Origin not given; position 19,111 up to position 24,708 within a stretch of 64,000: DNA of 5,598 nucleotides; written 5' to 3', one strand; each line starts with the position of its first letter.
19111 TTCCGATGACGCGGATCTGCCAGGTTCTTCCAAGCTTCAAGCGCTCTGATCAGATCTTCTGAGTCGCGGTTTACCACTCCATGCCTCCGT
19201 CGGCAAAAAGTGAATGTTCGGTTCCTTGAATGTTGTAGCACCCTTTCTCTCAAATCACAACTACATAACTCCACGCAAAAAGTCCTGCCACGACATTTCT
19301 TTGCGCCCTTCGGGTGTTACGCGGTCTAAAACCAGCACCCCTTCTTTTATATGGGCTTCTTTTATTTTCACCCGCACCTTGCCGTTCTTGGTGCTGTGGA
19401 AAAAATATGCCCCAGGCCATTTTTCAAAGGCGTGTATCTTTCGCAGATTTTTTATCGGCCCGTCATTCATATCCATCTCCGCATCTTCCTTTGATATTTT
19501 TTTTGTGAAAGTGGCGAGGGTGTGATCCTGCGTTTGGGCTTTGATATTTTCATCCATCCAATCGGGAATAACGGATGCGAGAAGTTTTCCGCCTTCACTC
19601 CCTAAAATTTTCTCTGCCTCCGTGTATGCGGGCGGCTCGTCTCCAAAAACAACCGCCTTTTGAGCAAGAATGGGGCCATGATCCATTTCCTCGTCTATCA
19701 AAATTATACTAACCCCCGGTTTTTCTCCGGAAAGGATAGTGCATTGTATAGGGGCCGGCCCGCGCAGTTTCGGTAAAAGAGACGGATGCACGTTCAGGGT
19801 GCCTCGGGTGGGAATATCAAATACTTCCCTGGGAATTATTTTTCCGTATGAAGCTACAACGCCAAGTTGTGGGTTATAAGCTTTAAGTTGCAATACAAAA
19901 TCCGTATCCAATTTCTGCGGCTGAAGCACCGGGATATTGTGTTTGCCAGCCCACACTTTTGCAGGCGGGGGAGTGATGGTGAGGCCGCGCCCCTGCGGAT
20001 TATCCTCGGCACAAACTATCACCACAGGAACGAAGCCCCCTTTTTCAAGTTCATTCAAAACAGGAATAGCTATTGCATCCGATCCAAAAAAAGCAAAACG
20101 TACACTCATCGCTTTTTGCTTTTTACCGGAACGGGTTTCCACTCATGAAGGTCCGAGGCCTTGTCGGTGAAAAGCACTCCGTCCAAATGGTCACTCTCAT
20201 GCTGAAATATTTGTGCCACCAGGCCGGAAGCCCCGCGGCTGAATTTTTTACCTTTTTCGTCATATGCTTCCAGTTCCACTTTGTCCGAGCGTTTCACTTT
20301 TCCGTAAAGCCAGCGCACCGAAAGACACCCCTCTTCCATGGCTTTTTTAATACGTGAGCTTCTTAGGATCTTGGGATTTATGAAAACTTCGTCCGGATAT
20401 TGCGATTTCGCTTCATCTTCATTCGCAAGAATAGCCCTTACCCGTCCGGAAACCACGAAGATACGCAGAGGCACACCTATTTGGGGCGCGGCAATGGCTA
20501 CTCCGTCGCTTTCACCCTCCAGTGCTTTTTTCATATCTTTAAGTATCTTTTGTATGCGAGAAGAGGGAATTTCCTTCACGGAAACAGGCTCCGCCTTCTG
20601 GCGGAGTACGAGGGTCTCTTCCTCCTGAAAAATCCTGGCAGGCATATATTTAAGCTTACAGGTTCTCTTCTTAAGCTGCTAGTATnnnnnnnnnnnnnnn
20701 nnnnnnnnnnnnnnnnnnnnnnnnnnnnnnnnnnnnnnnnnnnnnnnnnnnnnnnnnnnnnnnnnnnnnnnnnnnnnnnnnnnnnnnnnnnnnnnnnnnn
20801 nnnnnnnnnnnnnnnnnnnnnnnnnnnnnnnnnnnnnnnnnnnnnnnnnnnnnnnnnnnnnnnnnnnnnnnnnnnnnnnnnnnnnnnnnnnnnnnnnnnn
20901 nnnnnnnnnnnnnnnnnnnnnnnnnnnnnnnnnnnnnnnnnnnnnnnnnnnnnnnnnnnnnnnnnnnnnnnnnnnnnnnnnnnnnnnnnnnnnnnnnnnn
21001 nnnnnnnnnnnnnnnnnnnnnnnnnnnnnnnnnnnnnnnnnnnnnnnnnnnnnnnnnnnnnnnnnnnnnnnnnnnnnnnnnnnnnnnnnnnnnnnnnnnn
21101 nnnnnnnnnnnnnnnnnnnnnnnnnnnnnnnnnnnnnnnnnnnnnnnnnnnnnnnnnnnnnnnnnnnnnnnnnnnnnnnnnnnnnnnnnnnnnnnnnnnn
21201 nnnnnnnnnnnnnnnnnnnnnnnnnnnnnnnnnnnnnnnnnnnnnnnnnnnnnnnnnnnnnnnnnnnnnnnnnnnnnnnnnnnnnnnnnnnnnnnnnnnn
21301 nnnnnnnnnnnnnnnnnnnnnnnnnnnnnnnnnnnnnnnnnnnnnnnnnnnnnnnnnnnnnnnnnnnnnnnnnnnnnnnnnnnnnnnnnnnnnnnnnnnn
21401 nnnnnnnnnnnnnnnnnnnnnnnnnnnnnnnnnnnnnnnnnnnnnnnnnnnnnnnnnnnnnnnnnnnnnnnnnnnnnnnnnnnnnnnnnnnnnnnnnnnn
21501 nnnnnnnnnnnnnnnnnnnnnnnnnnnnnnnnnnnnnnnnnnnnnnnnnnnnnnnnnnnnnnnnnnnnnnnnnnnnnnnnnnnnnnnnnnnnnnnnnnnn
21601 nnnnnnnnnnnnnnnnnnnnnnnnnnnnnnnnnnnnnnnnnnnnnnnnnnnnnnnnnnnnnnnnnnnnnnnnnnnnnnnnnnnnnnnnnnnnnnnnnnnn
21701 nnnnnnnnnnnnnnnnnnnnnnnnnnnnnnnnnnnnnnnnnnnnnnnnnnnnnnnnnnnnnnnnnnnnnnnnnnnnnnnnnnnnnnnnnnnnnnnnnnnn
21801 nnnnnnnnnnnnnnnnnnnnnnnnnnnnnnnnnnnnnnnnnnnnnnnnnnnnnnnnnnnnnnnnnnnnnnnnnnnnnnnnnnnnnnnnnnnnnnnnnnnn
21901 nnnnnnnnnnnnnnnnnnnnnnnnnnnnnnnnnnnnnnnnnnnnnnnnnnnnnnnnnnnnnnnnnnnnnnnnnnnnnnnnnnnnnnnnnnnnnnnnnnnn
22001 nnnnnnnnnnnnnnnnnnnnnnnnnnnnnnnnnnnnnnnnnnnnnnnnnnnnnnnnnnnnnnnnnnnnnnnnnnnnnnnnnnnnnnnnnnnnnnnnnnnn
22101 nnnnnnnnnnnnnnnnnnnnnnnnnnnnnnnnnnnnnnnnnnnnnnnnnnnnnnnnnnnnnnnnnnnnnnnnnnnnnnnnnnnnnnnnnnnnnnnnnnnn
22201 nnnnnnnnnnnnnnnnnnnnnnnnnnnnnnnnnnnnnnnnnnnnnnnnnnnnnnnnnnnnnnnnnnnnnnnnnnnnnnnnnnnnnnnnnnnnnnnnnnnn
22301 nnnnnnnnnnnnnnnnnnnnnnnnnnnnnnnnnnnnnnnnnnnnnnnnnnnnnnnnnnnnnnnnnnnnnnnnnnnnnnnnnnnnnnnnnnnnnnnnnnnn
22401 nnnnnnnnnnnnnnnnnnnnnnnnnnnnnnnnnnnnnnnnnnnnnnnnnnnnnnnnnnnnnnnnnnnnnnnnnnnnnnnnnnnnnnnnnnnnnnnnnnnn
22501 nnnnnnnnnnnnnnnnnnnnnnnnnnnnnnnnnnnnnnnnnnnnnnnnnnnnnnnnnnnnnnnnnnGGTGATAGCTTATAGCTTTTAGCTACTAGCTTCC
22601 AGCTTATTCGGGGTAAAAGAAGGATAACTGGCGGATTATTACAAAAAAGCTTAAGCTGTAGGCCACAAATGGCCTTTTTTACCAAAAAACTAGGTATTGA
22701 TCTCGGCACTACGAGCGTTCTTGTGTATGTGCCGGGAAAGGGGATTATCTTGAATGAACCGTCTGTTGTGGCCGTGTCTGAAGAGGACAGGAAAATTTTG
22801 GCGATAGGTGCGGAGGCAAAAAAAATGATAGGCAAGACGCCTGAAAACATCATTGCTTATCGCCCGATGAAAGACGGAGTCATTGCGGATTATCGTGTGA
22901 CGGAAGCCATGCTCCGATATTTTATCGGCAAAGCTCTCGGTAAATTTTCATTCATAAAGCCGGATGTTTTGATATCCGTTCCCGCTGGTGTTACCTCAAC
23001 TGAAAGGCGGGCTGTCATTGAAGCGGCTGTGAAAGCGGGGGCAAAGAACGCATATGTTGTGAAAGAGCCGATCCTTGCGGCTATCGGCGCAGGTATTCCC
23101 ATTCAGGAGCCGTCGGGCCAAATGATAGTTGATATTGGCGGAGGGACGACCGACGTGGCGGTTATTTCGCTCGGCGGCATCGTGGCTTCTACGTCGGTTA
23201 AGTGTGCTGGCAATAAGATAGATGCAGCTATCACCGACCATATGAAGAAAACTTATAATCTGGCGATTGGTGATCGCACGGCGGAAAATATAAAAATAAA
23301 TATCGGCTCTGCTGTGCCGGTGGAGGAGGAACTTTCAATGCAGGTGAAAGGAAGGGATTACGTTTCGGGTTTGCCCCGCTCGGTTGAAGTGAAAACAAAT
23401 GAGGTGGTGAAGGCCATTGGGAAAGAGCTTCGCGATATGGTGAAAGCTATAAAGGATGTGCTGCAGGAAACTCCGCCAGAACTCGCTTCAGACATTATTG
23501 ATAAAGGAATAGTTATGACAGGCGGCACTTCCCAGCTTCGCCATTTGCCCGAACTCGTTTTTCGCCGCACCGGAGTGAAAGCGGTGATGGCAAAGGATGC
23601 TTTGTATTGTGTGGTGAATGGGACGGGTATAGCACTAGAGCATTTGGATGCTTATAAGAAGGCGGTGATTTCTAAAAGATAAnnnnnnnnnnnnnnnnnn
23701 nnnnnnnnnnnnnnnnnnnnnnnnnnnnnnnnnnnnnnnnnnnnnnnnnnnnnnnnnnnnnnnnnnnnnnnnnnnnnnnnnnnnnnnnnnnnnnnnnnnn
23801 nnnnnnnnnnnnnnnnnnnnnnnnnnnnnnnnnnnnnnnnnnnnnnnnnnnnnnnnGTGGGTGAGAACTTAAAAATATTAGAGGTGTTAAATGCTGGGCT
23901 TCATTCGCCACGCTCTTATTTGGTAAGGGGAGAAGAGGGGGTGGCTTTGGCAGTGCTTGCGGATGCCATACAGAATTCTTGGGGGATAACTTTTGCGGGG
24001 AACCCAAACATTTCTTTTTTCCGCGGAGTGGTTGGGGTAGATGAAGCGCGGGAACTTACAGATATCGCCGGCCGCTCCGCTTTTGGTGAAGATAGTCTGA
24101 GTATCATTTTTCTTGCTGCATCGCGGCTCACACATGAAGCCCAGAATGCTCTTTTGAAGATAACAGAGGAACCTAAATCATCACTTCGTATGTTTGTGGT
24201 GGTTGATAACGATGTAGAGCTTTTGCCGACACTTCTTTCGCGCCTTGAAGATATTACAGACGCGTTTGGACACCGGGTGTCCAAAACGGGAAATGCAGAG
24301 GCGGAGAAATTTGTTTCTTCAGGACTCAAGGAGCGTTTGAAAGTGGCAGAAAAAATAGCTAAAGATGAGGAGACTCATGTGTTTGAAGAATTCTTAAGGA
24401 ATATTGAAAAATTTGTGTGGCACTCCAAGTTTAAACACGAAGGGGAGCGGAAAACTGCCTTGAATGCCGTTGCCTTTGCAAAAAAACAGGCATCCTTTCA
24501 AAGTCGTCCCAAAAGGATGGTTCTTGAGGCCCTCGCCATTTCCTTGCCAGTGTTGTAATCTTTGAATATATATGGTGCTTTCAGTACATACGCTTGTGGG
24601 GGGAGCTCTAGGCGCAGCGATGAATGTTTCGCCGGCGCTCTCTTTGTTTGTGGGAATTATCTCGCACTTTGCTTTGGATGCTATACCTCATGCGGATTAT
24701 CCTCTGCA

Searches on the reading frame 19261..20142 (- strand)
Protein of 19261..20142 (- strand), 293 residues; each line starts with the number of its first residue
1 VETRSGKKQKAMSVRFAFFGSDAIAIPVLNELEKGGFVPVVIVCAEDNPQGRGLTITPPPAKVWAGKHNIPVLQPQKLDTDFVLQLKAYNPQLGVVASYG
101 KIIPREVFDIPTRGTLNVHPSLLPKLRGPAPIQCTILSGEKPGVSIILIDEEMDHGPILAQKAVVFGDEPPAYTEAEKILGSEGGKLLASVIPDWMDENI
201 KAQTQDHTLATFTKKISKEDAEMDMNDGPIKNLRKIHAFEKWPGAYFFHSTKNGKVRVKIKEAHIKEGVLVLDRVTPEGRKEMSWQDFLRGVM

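Call 68: search_protein_families(library=pfam, proteins=[window:19261-20142:-], max_evalue=0.01)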
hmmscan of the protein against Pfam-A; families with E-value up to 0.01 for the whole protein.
window:19261-20142:- (293 aa): 2 families
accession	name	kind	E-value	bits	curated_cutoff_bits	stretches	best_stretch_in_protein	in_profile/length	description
PF00551.24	Formyl_trans_N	-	6.5e-29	101.4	26.1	1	15-164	2-154/181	Formyl transferase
PF02911.23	Formyl_trans_C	-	2.1e-09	37.9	21.1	1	215-266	1-48/100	Formyl transferase, C-terminal domain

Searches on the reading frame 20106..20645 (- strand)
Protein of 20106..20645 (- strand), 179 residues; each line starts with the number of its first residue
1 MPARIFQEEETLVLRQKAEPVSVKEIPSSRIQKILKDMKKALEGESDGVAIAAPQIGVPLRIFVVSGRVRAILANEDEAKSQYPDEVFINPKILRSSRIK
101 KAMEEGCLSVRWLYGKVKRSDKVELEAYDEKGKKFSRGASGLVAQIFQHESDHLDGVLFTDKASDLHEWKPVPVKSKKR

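Call 68: search_protein_families(library=pfam, proteins=[window:20106-20645:-], max_evalue=0.01)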
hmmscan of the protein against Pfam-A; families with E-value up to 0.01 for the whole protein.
window:20106-20645:- (179 aa): 1 family
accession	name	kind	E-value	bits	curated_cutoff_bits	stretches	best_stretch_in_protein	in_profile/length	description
PF01327.26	Pep_deformylase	-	2.8e-43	147.6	22.8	1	9-167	8-154/156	Polypeptide deformylase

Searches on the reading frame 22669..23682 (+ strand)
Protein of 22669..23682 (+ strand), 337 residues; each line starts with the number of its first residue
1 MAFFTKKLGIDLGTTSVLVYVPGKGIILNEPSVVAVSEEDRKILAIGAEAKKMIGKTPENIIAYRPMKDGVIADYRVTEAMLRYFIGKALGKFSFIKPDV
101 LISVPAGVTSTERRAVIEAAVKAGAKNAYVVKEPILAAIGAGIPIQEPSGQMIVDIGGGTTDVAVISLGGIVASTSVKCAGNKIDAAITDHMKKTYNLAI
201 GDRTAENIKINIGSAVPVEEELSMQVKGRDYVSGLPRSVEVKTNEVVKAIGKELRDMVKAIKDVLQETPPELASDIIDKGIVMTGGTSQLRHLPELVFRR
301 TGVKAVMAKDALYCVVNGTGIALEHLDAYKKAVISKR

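Call 68: search_protein_families(library=pfam, proteins=[window:22669-23682:+], max_evalue=0.01)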
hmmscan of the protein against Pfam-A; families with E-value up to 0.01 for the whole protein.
window:22669-23682:+ (337 aa): 6 families
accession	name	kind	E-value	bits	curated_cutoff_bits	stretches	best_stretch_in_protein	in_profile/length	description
PF06723.19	MreB_Mbl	-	5e-134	446.7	27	1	6-330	2-326/327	MreB/Mbl protein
PF00012.26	HSP70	-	4.7e-13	48.7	20.6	1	99-302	135-351/599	Hsp70 protein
PF00022.25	Actin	-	1.9e-11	43.6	27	1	31-195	31-190/410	Actin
PF14450.12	FtsA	-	5e-11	43.5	31.8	1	153-308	2-110/127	Cell division protein FtsA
PF08841.16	DDR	-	0.0032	17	24.6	1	133-209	117-188/328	Diol dehydratase reactivase ATPase-like domain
PF21522.3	MreB-like_C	-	0.0068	17.4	27.8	0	153-263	1-106/123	Archaeal actin homologue MreB-like, C-terminal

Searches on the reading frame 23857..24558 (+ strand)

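Call 68: search_protein_families(library=pfam, proteins=[window:23857-24558:+], max_evalue=0.01)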
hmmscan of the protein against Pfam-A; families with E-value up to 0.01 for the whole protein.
window:23857-24558:+ (233 aa): 1 family
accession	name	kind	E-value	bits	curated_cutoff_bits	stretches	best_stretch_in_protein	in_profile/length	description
PF13177.12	DNA_pol3_delta2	-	7.2e-12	46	27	1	58-131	80-153/161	DNA polymerase III, delta subunit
